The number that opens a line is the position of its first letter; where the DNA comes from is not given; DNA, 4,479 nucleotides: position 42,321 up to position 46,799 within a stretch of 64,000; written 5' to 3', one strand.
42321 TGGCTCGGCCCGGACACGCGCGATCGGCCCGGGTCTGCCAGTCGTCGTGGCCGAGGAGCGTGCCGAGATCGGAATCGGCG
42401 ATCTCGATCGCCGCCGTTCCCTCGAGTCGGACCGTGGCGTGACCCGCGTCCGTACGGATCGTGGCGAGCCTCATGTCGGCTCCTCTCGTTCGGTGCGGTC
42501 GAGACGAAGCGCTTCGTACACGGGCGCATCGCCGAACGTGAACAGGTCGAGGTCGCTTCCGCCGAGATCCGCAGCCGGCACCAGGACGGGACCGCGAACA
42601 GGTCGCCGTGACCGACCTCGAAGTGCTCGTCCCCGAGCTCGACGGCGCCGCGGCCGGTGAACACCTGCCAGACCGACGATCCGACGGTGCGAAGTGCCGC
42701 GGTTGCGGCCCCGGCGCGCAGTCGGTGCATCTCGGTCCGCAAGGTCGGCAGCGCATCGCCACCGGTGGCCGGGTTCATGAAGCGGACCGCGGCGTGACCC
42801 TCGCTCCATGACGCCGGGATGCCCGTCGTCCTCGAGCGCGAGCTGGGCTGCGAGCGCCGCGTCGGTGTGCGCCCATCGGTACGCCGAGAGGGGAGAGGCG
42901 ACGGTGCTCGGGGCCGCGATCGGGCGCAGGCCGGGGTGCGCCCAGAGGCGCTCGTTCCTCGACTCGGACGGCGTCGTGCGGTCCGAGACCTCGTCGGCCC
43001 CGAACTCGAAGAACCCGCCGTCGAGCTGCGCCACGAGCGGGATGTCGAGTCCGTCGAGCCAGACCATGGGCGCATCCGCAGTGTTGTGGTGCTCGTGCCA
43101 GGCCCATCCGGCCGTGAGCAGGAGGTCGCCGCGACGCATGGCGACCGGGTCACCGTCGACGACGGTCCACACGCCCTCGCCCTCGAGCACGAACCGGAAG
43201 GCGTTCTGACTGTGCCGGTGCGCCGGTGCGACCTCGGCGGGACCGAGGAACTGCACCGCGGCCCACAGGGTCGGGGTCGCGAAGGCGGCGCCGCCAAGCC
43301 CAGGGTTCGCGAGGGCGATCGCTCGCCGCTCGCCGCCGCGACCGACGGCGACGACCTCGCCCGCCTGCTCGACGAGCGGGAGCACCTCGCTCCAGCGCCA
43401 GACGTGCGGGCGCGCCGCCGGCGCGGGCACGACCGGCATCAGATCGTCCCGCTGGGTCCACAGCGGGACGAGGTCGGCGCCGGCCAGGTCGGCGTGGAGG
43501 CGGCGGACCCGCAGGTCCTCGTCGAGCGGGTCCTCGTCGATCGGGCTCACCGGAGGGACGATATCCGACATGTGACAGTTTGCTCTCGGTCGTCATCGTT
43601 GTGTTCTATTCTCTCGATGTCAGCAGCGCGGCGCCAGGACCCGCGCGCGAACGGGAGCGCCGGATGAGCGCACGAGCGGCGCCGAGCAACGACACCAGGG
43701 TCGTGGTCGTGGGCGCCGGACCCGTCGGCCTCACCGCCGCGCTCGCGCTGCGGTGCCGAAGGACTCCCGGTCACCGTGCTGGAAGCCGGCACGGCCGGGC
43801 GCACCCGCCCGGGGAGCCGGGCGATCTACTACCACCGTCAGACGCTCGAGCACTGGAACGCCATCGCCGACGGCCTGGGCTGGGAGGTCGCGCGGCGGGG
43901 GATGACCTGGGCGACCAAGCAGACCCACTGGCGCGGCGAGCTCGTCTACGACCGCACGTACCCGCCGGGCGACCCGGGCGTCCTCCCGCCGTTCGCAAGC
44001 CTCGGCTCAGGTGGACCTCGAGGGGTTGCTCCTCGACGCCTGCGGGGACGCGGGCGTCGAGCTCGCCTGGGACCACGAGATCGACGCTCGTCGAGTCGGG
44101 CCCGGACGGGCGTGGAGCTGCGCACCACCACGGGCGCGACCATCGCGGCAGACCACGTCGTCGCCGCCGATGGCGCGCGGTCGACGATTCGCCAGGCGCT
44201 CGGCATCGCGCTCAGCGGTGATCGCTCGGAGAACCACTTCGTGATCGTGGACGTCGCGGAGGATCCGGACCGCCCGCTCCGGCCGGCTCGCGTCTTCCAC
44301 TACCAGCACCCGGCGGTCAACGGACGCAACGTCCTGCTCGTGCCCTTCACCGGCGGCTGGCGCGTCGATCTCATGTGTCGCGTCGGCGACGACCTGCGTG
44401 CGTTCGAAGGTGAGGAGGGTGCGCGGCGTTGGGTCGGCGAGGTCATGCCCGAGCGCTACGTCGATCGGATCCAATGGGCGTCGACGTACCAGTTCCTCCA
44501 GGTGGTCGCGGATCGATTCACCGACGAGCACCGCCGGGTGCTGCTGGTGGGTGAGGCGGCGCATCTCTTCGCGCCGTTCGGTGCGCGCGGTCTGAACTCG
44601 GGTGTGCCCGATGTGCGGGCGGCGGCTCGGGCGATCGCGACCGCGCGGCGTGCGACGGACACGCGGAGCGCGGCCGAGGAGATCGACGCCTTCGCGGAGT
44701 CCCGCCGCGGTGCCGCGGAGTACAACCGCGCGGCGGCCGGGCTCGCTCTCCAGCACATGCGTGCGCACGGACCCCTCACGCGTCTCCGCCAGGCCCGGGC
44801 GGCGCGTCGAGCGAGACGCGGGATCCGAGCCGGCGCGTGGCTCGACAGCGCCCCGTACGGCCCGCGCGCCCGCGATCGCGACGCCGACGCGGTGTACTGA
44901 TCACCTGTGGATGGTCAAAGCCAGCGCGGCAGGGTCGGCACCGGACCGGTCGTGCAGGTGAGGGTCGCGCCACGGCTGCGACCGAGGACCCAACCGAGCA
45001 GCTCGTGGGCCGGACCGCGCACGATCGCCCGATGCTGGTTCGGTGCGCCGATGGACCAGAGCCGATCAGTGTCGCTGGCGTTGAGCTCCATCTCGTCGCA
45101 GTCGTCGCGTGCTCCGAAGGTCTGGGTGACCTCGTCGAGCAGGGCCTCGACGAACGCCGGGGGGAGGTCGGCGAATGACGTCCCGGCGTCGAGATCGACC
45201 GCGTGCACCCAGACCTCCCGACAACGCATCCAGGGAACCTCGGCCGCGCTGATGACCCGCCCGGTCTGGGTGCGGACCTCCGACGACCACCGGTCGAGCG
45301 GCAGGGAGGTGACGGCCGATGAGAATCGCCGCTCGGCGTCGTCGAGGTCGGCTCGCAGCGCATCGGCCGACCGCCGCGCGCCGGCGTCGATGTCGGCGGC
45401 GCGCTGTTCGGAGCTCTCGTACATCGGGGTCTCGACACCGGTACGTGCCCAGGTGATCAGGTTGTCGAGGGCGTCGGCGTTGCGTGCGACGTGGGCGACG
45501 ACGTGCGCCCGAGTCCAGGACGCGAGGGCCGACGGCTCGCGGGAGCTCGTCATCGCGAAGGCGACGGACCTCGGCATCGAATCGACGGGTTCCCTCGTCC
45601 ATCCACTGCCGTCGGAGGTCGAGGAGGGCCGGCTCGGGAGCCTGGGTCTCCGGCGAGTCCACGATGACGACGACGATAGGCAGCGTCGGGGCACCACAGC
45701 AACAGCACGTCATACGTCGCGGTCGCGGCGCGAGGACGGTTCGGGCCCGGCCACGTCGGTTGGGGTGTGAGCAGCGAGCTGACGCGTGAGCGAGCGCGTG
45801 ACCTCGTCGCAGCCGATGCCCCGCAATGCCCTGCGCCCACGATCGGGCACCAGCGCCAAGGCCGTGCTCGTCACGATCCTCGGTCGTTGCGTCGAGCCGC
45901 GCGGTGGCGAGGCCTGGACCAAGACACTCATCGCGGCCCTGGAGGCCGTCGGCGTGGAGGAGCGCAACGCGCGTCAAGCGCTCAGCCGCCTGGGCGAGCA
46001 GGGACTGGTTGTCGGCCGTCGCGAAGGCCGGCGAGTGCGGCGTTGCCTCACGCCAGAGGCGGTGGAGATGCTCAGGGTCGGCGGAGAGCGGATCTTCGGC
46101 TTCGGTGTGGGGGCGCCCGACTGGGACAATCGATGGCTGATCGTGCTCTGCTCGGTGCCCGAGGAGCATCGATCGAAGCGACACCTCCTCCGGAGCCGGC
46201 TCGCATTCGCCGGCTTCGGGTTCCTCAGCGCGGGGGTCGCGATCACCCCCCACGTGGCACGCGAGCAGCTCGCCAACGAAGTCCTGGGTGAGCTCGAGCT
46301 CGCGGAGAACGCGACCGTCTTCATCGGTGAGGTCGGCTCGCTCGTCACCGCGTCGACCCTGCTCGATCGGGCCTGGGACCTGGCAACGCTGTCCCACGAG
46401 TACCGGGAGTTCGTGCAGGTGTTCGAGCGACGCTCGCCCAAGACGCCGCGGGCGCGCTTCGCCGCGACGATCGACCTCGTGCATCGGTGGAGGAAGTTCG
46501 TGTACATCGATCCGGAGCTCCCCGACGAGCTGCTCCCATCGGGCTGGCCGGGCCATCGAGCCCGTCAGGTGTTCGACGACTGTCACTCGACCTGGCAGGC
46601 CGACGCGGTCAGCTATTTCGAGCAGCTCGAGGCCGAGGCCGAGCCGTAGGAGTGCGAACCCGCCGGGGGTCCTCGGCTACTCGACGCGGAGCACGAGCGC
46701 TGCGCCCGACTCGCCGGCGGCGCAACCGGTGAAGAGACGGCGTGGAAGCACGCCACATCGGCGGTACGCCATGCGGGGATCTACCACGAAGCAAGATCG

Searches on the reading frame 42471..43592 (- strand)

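Call 55: search_protein_families(library=pfam, proteins=[window:42471-43592:-], max_evalue=0.0001)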
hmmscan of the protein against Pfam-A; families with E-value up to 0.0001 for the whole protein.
window:42471-43592:- (373 aa): 1 family
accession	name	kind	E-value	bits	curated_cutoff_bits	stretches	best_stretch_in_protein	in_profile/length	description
PF07883.17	Cupin_2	-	1.3e-18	66.9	27.2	1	116-180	5-68/70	Cupin domain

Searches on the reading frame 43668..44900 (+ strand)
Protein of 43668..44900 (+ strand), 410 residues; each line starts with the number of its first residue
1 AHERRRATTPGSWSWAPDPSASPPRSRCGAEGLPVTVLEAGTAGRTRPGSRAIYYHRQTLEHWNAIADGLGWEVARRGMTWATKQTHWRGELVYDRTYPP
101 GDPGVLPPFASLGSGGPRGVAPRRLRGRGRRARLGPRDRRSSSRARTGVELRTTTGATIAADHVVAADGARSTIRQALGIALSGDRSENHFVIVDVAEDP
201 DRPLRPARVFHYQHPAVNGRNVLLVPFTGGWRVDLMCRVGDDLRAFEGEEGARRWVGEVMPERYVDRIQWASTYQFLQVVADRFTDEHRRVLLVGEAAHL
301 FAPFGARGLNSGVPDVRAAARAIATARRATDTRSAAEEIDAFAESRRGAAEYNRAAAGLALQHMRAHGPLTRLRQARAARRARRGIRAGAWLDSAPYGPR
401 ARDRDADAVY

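Call 55: search_protein_families(library=pfam, proteins=[window:43668-44900:+], max_evalue=0.0001)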
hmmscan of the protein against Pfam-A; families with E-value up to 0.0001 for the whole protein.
window:43668-44900:+ (410 aa): 1 family
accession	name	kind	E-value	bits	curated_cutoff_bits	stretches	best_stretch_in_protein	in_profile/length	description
PF01494.25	FAD_binding_3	-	8.4e-25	88.2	22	1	153-330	142-325/349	FAD binding domain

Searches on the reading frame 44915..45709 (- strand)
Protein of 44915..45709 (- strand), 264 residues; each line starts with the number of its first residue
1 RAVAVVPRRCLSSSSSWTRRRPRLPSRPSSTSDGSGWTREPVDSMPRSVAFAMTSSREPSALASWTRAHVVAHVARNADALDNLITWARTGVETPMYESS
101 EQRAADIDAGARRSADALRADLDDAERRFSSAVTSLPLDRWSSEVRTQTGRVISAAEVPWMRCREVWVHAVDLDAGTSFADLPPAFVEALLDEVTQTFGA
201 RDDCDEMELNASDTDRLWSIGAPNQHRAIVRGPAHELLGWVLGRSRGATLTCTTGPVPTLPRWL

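Call 55: search_protein_families(library=pfam, proteins=[window:44915-45709:-], max_evalue=0.0001)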
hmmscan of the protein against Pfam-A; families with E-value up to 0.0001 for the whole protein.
window:44915-45709:- (264 aa): 2 families
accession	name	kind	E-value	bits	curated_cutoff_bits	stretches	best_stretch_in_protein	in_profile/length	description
PF11716.13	MDMPI_N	-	1.9e-23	84.1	24.2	1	55-173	19-139/140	Mycothiol maleylpyruvate isomerase N-terminal domain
PF07398.16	MDMPI_C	-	4.8e-07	30.8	29.5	1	181-262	1-90/90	MDMPI C-terminal domain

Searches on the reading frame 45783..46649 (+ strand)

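Call 55: search_protein_families(library=pfam, proteins=[window:45783-46649:+], max_evalue=0.0001)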
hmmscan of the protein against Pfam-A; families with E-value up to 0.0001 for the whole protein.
window:45783-46649:+ (288 aa): 3 families
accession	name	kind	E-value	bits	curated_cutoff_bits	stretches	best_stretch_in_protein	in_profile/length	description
PF08223.16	PaaX_C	-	6.8e-23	81.3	22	1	198-280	1-90/91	PaaX-like protein C-terminal domain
PF20803.2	PaaX_M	-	5.5e-18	65.3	24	1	113-185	3-74/83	PaaX protein central Cas2-like domain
PF07848.18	PaaX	-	5.4e-15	55.8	24.8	1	25-86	2-63/70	PaaX-like protein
